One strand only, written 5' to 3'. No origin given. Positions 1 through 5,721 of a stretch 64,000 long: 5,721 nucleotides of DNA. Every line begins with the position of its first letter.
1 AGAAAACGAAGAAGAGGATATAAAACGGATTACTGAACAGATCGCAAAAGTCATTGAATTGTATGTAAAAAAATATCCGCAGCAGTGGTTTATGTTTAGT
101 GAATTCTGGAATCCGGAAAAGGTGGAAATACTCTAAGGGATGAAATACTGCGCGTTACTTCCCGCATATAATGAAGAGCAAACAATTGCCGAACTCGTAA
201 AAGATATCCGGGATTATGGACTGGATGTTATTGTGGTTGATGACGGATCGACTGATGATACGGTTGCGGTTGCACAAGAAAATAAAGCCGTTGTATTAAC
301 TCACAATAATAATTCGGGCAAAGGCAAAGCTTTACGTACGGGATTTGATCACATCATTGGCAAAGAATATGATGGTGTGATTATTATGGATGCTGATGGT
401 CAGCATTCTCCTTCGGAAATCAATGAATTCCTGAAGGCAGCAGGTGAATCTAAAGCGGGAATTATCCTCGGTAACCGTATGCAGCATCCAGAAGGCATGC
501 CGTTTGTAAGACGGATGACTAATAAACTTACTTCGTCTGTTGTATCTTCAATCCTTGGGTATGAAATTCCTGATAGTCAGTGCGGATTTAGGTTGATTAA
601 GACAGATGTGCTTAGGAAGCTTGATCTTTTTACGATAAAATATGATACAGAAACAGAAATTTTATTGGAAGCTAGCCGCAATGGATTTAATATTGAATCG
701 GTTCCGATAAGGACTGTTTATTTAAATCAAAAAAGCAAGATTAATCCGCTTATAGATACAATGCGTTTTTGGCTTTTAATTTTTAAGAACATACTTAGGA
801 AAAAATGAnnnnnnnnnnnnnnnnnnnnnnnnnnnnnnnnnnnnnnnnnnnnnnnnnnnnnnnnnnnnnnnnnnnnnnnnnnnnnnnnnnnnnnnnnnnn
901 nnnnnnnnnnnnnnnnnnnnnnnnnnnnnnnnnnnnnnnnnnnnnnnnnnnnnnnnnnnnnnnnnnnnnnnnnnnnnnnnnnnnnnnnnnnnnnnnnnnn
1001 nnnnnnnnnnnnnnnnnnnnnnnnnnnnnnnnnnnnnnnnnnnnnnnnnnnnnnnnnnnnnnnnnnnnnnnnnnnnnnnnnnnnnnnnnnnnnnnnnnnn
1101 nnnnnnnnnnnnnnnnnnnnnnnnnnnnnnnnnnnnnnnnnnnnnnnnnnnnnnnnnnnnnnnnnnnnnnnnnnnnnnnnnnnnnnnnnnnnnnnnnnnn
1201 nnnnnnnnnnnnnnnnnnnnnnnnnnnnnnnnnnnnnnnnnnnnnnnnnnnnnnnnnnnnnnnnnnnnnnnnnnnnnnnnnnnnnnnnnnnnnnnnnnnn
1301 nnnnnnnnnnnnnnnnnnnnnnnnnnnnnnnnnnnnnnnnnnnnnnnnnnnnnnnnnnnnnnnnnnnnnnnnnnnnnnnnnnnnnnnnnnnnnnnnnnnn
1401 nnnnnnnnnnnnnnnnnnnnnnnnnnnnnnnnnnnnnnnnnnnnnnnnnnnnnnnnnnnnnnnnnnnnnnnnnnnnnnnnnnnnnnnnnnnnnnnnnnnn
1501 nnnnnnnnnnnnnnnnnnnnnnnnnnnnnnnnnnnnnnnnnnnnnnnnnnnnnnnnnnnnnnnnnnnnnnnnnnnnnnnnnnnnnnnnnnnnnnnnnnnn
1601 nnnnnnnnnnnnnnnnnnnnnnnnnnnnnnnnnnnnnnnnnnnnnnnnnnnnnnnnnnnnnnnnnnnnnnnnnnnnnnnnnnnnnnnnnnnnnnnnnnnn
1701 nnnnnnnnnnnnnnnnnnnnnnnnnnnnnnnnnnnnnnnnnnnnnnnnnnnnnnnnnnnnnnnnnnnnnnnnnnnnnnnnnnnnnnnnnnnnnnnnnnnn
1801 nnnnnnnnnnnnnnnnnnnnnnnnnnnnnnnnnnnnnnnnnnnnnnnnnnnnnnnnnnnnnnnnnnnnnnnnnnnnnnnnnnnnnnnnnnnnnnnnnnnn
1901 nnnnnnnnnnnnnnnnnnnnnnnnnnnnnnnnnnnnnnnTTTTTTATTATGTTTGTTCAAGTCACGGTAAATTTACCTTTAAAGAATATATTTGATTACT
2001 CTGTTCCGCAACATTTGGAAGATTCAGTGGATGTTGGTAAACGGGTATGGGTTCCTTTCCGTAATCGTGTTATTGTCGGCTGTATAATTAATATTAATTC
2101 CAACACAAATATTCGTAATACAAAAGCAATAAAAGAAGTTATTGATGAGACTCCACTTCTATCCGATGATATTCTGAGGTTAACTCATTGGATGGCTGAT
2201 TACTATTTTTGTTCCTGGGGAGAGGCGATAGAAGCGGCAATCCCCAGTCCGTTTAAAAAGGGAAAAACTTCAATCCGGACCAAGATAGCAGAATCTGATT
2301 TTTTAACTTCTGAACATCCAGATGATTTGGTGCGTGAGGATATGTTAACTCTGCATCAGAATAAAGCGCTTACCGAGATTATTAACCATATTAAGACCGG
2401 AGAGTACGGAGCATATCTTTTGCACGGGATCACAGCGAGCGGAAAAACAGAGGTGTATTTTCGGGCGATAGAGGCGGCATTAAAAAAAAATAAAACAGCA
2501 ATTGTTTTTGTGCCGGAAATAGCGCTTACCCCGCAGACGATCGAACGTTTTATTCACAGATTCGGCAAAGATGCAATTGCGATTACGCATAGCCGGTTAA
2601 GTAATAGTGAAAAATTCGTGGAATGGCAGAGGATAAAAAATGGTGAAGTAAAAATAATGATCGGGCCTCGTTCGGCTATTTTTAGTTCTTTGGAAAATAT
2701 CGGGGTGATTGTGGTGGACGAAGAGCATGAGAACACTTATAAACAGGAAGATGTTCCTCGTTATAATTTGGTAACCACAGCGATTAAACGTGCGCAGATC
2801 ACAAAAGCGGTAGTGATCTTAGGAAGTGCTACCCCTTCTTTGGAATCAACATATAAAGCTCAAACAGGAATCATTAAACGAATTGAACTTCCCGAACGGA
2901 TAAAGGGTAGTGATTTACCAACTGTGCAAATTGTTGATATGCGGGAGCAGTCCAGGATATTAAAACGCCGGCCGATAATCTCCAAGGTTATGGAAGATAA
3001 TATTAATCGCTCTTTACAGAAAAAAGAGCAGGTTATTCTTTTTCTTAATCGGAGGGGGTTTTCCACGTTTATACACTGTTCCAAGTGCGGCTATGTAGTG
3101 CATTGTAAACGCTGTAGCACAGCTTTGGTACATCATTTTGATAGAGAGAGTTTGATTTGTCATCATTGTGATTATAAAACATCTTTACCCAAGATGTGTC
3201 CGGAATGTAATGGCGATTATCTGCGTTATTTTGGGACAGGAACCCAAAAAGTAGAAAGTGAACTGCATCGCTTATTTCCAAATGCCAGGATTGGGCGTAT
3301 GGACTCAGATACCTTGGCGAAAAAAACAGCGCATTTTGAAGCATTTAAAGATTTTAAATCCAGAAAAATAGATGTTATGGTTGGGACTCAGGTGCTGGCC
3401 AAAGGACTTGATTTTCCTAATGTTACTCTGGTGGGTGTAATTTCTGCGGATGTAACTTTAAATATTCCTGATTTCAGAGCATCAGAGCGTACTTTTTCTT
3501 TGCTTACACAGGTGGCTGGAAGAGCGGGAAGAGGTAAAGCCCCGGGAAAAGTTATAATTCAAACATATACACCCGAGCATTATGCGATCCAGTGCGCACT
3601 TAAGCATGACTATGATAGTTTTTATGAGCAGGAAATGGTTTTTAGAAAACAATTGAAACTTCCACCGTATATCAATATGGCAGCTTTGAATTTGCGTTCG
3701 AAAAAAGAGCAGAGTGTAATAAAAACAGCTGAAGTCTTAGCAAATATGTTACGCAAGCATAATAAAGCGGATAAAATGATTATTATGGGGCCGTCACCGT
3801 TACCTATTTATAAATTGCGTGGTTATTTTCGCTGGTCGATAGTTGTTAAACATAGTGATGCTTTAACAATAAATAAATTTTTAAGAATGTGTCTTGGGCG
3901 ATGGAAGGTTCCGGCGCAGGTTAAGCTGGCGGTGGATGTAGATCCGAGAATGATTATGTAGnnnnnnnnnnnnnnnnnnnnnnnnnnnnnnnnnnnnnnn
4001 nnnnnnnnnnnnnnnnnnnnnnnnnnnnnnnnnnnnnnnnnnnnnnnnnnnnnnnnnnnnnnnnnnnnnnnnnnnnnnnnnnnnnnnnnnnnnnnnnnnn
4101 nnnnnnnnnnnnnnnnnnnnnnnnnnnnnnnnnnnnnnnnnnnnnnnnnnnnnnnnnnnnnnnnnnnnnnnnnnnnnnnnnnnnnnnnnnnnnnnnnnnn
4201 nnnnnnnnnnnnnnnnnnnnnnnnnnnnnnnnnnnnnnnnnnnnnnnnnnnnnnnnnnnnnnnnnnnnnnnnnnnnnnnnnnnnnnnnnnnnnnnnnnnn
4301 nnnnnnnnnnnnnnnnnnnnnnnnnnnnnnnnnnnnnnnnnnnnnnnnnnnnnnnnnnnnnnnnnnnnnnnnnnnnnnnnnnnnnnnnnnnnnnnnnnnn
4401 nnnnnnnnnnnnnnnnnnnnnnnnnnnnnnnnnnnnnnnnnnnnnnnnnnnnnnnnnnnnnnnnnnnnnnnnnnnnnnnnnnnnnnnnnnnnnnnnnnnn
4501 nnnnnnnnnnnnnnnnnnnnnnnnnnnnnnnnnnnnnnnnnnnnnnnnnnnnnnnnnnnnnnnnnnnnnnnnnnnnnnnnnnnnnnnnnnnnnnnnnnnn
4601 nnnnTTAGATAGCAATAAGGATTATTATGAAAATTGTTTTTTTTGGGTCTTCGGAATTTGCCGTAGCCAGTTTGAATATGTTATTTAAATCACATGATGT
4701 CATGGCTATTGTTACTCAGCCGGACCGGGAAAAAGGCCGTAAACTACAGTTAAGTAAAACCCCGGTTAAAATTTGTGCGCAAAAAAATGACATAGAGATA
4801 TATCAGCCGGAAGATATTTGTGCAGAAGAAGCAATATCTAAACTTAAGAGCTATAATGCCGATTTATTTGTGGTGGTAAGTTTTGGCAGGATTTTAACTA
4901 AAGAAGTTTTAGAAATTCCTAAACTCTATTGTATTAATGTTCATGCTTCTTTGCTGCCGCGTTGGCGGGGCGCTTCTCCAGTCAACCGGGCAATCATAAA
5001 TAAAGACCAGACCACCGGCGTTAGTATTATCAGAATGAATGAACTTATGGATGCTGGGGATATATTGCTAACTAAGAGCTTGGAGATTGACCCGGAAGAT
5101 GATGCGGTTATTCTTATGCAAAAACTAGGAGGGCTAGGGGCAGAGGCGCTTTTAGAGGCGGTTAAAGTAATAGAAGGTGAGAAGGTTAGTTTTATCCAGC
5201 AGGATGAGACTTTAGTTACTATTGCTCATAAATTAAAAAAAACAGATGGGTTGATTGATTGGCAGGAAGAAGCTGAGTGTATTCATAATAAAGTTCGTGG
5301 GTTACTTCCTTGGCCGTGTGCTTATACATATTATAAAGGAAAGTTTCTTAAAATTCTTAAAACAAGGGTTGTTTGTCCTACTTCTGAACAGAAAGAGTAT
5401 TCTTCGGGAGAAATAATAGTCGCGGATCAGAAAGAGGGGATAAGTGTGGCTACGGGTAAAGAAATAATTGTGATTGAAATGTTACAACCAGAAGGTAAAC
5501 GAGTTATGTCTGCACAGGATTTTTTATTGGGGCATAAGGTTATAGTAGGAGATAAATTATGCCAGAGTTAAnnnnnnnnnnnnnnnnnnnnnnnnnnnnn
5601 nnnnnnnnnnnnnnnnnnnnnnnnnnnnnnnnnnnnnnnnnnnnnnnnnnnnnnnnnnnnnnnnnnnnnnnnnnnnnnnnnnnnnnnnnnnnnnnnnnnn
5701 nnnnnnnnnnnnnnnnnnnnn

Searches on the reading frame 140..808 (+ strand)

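Call 38: search_protein_families(library=pfam, proteins=[window:140-808:+], max_evalue=0.00001)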
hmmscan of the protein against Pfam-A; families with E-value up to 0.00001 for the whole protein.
window:140-808:+ (222 aa): 1 family
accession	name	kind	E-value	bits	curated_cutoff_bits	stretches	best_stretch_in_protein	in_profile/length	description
PF00535.33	Glycos_transf_2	-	4.3e-29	102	23.3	1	6-161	3-167/168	Glycosyl transferase family 2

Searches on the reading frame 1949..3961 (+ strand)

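Call 6: search_protein_families(library=pfam, proteins=[window:1949-3961:+], max_evalue=0.01)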
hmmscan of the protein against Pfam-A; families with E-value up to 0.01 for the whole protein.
window:1949-3961:+ (670 aa): 7 families
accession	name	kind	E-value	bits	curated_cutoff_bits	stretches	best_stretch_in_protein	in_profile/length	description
PF17764.6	PriA_3primeBD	-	1.1e-29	102.5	22.7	1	4-99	1-96/96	3'DNA-binding domain (3'BD)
PF18074.6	PriA_C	-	4.3e-19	69.6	26.9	1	573-666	1-95/95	Primosomal protein N C-terminal domain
PF00270.35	DEAD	-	7e-18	65.4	26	1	143-300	6-163/167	DEAD/DEAH box helicase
PF04851.21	ResIII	-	8e-17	62.1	22.5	1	133-297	4-163/164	Type III restriction enzyme, res subunit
PF00271.37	Helicase_C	-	5.3e-14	52.9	23.5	1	430-529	23-109/110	Helicase conserved C-terminal domain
PF18319.7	Zn_ribbon_PriA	-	8.9e-07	29.2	26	1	386-410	1-25/27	PriA DNA helicase Cys-rich region (CRR) domain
PF07191.17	Zn_ribbon_6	-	0.0065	16.9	25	1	385-421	2-36/67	Double zinc ribbon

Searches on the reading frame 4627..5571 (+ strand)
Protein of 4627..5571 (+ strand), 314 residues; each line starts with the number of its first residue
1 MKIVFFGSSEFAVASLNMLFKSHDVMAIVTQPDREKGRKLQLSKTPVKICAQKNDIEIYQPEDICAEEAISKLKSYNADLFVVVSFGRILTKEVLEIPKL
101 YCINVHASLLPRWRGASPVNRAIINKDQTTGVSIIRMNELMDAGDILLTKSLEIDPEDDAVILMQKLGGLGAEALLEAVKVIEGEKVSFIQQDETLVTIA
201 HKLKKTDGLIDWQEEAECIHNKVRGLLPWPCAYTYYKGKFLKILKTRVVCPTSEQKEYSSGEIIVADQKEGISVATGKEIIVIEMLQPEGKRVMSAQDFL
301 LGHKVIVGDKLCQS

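Call 6: search_protein_families(library=pfam, proteins=[window:4627-5571:+], max_evalue=0.01)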
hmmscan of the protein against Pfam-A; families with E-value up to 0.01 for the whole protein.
window:4627-5571:+ (314 aa): 2 families
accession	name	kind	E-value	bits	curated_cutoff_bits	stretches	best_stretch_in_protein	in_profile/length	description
PF00551.24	Formyl_trans_N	-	8.6e-41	140.1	26.1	1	1-179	1-181/181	Formyl transferase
PF02911.23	Formyl_trans_C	-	6.3e-28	97.3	21.1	1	202-303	1-99/100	Formyl transferase, C-terminal domain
